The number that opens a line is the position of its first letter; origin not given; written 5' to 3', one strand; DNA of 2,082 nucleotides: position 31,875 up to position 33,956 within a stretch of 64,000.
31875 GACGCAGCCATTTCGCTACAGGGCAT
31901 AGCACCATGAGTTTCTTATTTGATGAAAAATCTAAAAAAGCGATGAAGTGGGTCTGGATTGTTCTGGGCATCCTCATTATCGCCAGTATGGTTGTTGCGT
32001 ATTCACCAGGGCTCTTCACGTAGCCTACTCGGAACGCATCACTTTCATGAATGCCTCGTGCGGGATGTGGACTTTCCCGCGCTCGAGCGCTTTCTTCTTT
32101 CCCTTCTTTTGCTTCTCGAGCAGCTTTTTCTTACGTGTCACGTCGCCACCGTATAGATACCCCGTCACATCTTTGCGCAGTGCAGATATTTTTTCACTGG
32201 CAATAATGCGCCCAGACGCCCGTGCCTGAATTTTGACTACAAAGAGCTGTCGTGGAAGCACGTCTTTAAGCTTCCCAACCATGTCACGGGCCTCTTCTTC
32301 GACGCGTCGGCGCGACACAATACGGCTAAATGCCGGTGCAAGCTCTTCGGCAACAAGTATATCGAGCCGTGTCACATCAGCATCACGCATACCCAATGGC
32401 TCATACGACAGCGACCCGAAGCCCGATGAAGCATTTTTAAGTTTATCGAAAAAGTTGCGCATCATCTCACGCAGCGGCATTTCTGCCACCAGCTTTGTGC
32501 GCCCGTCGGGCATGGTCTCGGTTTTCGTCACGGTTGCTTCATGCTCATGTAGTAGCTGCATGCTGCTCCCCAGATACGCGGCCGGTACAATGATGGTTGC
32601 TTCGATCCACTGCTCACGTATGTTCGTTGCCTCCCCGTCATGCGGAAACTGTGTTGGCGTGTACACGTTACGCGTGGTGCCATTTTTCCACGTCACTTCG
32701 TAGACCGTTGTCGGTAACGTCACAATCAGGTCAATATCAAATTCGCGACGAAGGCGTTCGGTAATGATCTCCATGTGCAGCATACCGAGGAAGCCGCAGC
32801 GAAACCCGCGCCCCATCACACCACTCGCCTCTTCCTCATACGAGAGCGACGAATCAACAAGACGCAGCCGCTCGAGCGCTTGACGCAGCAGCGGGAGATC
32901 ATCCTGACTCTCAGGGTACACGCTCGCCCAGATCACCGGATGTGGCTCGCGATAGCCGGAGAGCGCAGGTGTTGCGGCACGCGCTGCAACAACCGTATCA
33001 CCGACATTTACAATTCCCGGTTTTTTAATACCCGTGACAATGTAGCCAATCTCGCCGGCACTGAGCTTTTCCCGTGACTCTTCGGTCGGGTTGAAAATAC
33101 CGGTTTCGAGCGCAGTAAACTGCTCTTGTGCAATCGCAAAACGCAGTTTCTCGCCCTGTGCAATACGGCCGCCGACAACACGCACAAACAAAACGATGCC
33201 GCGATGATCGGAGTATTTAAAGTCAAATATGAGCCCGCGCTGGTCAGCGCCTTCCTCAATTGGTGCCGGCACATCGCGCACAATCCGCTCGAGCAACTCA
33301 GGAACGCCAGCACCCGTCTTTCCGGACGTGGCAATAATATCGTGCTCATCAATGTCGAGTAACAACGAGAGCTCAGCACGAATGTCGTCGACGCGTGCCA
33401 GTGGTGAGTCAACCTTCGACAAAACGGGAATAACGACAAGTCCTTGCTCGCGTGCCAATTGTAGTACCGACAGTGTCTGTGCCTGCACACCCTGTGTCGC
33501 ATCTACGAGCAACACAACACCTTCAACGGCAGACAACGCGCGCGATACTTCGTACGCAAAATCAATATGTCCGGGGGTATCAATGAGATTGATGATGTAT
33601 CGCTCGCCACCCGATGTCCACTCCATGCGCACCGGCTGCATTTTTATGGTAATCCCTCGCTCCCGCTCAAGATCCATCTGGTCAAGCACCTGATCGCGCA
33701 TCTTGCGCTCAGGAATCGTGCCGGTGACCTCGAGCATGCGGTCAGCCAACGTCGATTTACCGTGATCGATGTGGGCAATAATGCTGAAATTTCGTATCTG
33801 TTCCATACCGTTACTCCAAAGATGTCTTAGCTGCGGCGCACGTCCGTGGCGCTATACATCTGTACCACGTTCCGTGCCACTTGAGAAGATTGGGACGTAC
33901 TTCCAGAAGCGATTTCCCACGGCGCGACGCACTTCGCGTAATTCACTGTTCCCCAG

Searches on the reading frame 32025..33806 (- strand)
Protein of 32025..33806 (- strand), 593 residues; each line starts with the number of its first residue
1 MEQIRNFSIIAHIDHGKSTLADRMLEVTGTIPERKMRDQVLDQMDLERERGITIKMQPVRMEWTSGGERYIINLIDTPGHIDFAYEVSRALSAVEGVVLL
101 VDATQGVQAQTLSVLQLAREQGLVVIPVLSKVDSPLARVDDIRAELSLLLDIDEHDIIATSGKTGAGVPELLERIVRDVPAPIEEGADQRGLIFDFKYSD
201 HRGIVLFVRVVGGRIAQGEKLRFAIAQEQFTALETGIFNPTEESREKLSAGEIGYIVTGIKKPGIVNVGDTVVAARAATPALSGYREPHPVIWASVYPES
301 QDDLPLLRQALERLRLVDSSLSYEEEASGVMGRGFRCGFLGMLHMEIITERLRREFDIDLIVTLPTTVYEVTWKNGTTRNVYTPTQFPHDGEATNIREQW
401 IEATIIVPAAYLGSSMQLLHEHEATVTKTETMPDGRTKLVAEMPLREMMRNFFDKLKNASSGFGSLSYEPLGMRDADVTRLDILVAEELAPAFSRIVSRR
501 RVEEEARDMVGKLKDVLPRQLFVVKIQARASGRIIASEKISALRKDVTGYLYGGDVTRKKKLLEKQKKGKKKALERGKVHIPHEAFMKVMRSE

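Call 9: search_protein_families(library=pfam, proteins=[window:32025-33806:-])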
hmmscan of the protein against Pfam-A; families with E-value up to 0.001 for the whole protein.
window:32025-33806:- (593 aa): 6 families
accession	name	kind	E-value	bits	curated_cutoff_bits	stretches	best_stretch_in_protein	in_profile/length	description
PF00009.33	GTP_EFTU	-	7.6e-53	179.3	26.5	1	2-180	1-187/188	Elongation factor Tu GTP binding domain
PF06421.17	LepA_C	-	6.4e-36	123.2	29.7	1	489-590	5-106/107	GTP-binding protein LepA C-terminus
PF00679.30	EFG_C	-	6.3e-15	55.4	27.9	1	396-478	2-83/89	Elongation factor G C-terminus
PF14492.12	EFG_III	-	9.2e-08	32.5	27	1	288-362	2-73/75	Elongation Factor G, domain III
PF01926.29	MMR_HSR1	-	0.00014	22.4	21.9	1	15-129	10-111/113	50S ribosome-binding GTPase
PF22042.2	EF-G_D2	-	0.00022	21.7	27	1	190-273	3-82/84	Elongation factor G domain 2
